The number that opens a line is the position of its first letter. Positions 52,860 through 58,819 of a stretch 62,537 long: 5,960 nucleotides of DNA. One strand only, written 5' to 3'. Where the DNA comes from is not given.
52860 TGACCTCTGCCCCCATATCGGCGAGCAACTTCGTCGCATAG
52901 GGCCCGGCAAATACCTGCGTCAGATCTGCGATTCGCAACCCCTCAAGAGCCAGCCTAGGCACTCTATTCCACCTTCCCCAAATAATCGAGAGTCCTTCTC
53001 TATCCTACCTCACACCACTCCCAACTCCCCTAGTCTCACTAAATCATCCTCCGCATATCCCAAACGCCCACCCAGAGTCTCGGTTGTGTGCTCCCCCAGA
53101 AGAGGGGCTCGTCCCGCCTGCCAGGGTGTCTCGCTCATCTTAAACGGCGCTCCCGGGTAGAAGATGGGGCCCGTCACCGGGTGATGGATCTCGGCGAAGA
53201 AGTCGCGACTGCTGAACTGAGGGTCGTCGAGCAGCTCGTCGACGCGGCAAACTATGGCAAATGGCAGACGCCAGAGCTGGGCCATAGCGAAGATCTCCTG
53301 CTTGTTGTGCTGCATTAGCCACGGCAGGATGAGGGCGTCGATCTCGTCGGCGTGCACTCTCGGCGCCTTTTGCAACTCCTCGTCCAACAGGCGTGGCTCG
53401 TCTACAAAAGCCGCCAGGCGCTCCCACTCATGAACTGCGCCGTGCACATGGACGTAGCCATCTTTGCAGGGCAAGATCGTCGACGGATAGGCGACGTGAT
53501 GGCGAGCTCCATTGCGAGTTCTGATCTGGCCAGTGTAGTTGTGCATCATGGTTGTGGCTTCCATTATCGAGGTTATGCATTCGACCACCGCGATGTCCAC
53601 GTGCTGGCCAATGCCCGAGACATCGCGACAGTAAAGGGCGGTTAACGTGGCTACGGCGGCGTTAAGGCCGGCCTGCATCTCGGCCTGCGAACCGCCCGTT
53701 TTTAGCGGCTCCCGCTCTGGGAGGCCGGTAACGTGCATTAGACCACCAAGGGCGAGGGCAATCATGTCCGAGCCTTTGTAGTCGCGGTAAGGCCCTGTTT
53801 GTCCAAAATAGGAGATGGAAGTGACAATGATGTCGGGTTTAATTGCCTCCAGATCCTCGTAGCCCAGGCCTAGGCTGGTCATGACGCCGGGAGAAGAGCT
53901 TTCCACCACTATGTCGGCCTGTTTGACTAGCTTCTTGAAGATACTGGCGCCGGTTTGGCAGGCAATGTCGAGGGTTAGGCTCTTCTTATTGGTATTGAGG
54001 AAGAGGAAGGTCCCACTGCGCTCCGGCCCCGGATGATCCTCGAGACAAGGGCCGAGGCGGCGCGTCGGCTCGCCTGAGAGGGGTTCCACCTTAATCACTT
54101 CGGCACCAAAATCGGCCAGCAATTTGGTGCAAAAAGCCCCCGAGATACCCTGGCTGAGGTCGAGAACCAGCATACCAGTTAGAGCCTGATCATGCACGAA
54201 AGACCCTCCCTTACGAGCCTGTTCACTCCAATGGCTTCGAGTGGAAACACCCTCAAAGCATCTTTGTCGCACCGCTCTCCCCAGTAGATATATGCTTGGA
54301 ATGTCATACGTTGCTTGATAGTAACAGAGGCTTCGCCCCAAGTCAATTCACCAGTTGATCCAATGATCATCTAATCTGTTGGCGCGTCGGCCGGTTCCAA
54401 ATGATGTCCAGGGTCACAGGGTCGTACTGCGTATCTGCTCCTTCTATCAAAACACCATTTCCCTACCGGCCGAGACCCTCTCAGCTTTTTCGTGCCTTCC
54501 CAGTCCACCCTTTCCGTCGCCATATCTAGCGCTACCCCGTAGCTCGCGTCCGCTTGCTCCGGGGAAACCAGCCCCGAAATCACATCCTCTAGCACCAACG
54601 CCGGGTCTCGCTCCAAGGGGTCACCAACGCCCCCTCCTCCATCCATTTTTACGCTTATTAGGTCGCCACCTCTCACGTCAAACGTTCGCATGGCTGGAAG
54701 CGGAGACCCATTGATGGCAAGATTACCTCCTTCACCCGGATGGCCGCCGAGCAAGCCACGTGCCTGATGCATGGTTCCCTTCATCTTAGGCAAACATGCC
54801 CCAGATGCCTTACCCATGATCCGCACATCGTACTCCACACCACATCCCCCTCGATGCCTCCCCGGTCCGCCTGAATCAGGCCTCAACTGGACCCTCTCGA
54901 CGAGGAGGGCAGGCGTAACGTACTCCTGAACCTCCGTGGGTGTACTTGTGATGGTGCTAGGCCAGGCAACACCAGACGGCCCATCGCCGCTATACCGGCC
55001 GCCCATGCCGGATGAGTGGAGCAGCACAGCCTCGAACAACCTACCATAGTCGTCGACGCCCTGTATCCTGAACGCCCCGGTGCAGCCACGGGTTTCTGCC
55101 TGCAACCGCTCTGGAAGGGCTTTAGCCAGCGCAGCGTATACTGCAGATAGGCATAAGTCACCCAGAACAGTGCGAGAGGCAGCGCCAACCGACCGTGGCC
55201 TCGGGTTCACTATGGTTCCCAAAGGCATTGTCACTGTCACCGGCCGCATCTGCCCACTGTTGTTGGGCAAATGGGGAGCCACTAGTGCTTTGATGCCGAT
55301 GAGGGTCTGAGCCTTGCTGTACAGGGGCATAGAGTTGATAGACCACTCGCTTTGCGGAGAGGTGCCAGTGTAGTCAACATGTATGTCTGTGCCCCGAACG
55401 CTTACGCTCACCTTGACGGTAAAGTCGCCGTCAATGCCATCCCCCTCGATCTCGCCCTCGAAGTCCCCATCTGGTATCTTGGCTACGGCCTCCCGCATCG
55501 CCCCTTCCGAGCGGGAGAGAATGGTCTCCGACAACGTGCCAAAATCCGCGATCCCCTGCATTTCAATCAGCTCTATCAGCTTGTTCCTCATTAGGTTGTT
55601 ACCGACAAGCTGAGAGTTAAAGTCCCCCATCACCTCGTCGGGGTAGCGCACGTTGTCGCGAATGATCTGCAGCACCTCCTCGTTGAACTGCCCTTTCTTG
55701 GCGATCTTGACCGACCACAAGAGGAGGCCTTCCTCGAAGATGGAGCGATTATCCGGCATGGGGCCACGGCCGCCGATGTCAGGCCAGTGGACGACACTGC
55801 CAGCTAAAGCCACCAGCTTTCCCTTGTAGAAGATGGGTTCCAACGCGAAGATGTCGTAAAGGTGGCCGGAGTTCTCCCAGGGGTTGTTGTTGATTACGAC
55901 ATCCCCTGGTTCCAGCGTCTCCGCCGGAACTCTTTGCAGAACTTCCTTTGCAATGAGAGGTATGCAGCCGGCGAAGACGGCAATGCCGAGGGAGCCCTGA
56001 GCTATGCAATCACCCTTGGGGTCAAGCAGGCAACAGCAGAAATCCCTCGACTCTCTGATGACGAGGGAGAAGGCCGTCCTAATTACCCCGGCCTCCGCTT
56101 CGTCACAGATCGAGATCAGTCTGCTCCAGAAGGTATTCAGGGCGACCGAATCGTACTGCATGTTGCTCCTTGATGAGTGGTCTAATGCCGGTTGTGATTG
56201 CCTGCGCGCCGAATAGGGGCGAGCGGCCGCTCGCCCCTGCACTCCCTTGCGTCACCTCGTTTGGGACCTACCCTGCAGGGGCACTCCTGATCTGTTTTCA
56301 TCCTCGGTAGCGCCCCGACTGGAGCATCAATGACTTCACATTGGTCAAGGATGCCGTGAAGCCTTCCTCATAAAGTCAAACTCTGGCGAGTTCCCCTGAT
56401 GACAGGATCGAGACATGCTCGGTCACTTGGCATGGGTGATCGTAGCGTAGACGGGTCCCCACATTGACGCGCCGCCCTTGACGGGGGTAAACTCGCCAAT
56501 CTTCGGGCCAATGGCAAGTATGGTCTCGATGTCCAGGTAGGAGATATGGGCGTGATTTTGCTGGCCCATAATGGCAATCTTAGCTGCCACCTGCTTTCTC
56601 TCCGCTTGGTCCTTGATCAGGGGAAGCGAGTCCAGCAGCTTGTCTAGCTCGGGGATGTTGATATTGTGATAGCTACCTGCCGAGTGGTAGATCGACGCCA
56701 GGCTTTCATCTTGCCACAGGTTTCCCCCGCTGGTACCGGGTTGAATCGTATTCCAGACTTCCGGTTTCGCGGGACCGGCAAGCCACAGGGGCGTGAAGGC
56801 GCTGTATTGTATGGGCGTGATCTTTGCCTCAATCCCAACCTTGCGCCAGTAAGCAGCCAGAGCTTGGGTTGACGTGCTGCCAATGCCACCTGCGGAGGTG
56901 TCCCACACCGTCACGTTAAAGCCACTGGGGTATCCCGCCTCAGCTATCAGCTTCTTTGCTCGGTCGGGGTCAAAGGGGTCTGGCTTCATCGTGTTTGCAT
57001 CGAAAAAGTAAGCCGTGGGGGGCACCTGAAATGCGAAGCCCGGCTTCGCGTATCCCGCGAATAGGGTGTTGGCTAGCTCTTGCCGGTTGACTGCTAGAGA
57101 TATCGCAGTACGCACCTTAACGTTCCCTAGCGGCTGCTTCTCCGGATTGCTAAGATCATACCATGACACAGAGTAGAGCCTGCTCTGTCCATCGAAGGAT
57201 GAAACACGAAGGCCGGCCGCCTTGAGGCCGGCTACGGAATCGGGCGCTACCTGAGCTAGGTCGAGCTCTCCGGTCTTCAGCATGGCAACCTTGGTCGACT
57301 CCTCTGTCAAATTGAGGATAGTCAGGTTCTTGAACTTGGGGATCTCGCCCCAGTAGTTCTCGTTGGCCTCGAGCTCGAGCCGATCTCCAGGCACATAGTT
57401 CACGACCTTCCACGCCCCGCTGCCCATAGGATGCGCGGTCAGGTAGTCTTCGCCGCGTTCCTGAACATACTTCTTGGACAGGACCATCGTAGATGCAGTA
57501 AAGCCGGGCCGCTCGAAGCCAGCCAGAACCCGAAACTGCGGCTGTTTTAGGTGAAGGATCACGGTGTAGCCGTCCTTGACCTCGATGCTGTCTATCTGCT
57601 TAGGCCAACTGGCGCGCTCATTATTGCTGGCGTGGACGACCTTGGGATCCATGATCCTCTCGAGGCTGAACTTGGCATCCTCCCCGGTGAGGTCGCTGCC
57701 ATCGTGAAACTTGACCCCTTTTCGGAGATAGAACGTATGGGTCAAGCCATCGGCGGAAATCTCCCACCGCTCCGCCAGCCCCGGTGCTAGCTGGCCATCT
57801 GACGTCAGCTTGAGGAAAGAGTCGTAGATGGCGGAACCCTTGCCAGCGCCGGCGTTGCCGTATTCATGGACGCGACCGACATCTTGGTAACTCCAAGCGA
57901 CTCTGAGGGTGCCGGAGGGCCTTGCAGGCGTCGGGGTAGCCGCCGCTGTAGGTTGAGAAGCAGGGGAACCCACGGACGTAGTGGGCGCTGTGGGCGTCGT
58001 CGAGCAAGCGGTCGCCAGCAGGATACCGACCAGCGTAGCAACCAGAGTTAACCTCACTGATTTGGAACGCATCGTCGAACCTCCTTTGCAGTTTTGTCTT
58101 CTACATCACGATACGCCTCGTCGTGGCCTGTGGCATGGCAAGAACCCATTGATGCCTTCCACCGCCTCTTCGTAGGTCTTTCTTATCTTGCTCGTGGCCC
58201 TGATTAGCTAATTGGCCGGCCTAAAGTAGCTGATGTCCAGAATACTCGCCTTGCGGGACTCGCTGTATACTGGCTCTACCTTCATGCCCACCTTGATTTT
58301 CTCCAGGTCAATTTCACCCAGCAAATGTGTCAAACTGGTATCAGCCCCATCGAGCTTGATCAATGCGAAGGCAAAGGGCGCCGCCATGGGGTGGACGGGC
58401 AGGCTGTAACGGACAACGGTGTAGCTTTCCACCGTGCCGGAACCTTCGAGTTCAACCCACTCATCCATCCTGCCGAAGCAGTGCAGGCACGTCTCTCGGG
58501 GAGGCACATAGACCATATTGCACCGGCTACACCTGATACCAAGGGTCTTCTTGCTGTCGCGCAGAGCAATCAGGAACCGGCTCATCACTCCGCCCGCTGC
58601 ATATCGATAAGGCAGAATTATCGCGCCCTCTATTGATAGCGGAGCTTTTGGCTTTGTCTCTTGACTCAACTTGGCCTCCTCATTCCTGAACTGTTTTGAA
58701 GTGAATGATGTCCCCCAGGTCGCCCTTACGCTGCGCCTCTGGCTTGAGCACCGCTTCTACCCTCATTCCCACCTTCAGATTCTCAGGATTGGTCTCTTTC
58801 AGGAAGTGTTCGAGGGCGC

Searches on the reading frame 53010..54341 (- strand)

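Call 20: search_protein_families(library=pfam, proteins=[window:53010-54341:-])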
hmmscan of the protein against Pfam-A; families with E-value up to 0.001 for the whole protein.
window:53010-54341:- (443 aa): 1 family
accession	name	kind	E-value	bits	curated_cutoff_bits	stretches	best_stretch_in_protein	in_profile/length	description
PF02515.22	CoA_transf_3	-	2.2e-101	340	23.3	1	54-419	1-366/366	CoA-transferase family III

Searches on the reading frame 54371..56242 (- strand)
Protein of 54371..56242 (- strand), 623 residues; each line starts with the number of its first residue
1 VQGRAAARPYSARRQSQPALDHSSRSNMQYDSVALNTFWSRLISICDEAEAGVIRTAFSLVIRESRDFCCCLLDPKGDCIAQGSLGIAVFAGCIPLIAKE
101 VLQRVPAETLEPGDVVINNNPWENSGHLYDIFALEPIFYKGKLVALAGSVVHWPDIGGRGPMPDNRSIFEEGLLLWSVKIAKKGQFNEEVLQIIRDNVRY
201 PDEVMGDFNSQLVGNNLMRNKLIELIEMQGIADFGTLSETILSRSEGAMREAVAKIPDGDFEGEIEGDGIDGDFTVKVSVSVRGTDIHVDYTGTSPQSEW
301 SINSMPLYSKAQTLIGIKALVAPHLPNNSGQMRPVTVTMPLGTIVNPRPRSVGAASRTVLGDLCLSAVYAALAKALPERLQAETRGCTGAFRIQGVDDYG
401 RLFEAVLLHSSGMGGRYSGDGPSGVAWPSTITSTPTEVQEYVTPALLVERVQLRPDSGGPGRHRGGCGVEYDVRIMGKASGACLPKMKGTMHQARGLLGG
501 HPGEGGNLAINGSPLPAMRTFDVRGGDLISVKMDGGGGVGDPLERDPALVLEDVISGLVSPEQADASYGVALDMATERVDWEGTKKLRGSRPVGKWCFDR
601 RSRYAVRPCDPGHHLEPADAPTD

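Call 20: search_protein_families(library=pfam, proteins=[window:54371-56242:-])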
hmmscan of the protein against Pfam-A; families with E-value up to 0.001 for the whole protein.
window:54371-56242:- (623 aa): 1 family
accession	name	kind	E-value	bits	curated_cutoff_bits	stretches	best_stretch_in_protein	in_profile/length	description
PF02538.19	Hydantoinase_B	-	3.4e-130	435.4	26.8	1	31-542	1-519/519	Hydantoinase B/oxoprolinase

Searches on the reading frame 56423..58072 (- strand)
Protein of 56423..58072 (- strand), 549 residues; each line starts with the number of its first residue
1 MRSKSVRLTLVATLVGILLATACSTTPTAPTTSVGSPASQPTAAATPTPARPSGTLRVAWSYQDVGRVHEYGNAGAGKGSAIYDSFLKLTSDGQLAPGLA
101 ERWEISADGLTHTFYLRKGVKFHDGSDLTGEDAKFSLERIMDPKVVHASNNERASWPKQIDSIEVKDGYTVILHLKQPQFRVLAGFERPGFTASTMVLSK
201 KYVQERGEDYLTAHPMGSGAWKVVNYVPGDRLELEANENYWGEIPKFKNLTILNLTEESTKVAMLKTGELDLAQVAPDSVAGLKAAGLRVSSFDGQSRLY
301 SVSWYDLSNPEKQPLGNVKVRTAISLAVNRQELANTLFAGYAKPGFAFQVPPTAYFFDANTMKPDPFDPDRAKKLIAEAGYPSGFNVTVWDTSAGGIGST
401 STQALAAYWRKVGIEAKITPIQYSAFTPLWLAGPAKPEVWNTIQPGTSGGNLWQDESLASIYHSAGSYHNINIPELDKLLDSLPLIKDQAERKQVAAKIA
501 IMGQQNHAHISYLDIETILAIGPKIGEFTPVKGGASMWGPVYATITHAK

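Call 20: search_protein_families(library=pfam, proteins=[window:56423-58072:-])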
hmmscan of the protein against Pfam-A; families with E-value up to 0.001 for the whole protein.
window:56423-58072:- (549 aa): 1 family
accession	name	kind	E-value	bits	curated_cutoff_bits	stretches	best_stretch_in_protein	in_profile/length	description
PF00496.27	SBP_bac_5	-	4.4e-82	276.6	32.4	1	95-466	2-365/368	Bacterial extracellular solute-binding proteins, family 5 Middle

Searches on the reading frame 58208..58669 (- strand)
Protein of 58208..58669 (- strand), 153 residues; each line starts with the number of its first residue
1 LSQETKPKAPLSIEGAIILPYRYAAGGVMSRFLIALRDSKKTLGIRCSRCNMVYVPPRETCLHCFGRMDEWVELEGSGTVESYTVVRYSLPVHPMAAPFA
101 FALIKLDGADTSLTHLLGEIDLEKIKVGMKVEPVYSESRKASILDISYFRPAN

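Call 69: search_protein_families(library=pfam, proteins=[window:58208-58669:-], max_evalue=0.001)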
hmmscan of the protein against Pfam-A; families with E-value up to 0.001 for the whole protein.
window:58208-58669:- (153 aa): 2 families
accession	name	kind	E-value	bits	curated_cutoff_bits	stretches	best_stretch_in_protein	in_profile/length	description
PF01796.24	OB_ChsH2_C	-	1.4e-14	54.2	27.1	1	71-134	1-63/65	ChsH2, C-terminal OB-fold domain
PF12172.15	zf-ChsH2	-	1e-05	25.7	23.2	1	43-67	10-34/37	ChsH2, rubredoxin-like zinc ribbon domain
